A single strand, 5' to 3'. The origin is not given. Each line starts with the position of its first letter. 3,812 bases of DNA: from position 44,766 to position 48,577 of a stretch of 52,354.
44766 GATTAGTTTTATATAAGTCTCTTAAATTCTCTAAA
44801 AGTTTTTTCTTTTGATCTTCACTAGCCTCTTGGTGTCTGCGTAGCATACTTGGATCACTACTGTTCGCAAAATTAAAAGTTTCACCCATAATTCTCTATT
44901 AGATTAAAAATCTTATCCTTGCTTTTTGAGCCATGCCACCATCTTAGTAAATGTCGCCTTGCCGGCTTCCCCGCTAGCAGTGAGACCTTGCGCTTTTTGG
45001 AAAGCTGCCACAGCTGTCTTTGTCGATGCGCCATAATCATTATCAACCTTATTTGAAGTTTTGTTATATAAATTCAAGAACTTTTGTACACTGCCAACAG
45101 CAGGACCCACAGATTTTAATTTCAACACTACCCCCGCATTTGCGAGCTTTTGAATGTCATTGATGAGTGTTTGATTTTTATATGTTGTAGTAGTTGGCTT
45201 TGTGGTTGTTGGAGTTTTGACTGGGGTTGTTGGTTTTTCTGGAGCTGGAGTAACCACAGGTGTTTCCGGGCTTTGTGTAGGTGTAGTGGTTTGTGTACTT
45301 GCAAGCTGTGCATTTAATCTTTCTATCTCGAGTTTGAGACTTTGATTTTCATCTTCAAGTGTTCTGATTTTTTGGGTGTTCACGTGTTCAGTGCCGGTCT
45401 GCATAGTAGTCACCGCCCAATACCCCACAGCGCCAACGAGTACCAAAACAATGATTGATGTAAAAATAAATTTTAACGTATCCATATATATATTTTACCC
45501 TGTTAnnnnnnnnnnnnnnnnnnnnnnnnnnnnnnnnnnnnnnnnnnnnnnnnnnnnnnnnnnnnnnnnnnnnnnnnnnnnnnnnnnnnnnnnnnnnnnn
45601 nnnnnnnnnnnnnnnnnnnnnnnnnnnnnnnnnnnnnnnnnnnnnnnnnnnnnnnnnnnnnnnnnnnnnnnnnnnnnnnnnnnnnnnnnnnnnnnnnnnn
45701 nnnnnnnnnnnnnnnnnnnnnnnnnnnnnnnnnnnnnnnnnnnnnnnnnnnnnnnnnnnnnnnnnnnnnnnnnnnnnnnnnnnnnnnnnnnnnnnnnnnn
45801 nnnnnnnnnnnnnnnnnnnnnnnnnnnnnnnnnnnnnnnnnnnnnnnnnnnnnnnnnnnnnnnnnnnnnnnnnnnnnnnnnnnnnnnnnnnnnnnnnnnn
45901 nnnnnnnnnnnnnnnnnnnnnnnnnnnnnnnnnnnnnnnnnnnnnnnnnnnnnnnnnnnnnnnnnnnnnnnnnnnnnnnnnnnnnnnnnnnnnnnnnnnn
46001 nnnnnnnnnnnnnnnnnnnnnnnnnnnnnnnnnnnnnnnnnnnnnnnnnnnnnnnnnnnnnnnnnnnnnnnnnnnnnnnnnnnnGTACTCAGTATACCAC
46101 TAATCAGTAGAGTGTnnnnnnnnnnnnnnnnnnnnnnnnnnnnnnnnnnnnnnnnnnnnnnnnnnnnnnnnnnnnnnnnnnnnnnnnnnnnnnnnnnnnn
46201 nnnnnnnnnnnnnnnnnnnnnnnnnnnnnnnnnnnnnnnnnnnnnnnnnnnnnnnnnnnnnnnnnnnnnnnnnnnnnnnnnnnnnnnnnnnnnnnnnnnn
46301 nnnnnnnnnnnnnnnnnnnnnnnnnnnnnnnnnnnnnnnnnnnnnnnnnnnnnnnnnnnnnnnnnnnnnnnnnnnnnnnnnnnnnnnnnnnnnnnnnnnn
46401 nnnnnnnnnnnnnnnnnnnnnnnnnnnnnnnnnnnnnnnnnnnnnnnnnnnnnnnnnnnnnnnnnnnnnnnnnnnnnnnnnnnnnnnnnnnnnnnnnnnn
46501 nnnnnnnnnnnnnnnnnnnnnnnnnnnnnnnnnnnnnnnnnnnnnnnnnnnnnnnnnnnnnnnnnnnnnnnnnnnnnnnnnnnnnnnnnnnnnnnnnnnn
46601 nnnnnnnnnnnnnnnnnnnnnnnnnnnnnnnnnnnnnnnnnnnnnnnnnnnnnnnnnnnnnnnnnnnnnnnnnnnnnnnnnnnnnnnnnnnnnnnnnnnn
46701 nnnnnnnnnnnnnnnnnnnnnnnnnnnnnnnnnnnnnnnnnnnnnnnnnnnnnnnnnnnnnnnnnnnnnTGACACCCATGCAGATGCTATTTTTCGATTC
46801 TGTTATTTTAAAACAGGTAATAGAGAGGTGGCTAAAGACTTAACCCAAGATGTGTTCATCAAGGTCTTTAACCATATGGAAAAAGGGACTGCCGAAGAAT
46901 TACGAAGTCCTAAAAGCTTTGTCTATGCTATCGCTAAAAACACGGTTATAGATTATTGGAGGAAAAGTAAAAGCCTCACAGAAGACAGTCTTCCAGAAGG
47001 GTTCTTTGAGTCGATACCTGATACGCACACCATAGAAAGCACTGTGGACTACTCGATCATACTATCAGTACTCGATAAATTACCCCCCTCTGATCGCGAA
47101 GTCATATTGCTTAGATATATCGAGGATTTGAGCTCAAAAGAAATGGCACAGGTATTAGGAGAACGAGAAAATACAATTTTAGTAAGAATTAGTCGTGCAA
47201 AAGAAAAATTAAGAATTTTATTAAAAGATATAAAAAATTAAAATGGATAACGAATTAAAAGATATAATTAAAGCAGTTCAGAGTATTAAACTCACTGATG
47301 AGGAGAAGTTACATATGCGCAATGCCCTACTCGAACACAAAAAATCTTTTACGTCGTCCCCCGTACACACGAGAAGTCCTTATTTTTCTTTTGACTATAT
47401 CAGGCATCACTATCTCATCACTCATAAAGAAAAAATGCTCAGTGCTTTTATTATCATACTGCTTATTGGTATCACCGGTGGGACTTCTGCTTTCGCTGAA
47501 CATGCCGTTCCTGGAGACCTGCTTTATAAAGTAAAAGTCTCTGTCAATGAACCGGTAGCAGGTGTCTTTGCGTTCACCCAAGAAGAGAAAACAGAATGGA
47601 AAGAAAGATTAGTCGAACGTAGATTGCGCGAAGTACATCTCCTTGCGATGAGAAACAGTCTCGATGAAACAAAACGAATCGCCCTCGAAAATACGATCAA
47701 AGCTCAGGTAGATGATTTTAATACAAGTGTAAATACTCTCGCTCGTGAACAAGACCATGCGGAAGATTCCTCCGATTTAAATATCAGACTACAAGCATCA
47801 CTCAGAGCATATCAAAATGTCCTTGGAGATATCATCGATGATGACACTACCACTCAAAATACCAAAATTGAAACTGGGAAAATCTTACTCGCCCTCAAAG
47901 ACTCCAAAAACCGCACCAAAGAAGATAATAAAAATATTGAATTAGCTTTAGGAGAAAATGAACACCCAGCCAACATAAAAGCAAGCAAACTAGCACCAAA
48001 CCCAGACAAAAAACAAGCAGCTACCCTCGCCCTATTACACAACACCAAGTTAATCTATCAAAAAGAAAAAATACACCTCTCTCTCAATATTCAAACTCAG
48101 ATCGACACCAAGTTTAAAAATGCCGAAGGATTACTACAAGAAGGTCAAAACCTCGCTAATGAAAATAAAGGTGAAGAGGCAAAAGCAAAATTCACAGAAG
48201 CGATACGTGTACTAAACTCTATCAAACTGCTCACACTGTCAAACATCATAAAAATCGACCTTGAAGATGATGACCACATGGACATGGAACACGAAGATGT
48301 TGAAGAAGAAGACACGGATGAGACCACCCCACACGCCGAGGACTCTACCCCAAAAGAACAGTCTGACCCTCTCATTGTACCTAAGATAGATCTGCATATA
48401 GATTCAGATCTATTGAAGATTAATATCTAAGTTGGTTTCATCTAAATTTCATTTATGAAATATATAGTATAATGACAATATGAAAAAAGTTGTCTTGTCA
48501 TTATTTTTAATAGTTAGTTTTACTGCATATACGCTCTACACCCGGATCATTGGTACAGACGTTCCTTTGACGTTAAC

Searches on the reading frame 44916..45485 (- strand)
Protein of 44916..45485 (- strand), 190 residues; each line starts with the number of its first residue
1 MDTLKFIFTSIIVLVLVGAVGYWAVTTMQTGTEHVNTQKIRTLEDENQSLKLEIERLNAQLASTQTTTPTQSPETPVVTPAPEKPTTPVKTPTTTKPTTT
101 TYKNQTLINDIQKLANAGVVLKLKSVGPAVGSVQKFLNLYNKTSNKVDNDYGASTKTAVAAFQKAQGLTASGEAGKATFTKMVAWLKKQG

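Call 79: search_protein_families(library=pfam, proteins=[window:44916-45485:-], max_evalue=0.00001)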
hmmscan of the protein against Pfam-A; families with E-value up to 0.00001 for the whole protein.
window:44916-45485:- (190 aa): 1 family
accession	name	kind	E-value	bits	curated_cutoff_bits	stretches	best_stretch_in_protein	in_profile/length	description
PF01471.23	PG_binding_1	-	9.3e-14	51.8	23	1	127-182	2-57/57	Putative peptidoglycan binding domain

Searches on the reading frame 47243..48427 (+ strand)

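Call 79: search_protein_families(library=pfam, proteins=[window:47243-48427:+], max_evalue=0.00001)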
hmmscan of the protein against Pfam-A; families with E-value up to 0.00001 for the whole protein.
window:47243-48427:+ (395 aa): 1 family
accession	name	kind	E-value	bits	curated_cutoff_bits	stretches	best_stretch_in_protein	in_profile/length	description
PF18915.5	DUF5667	-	1.4e-06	29.1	27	1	88-165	2-76/99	Domain of unknown function (DUF5667)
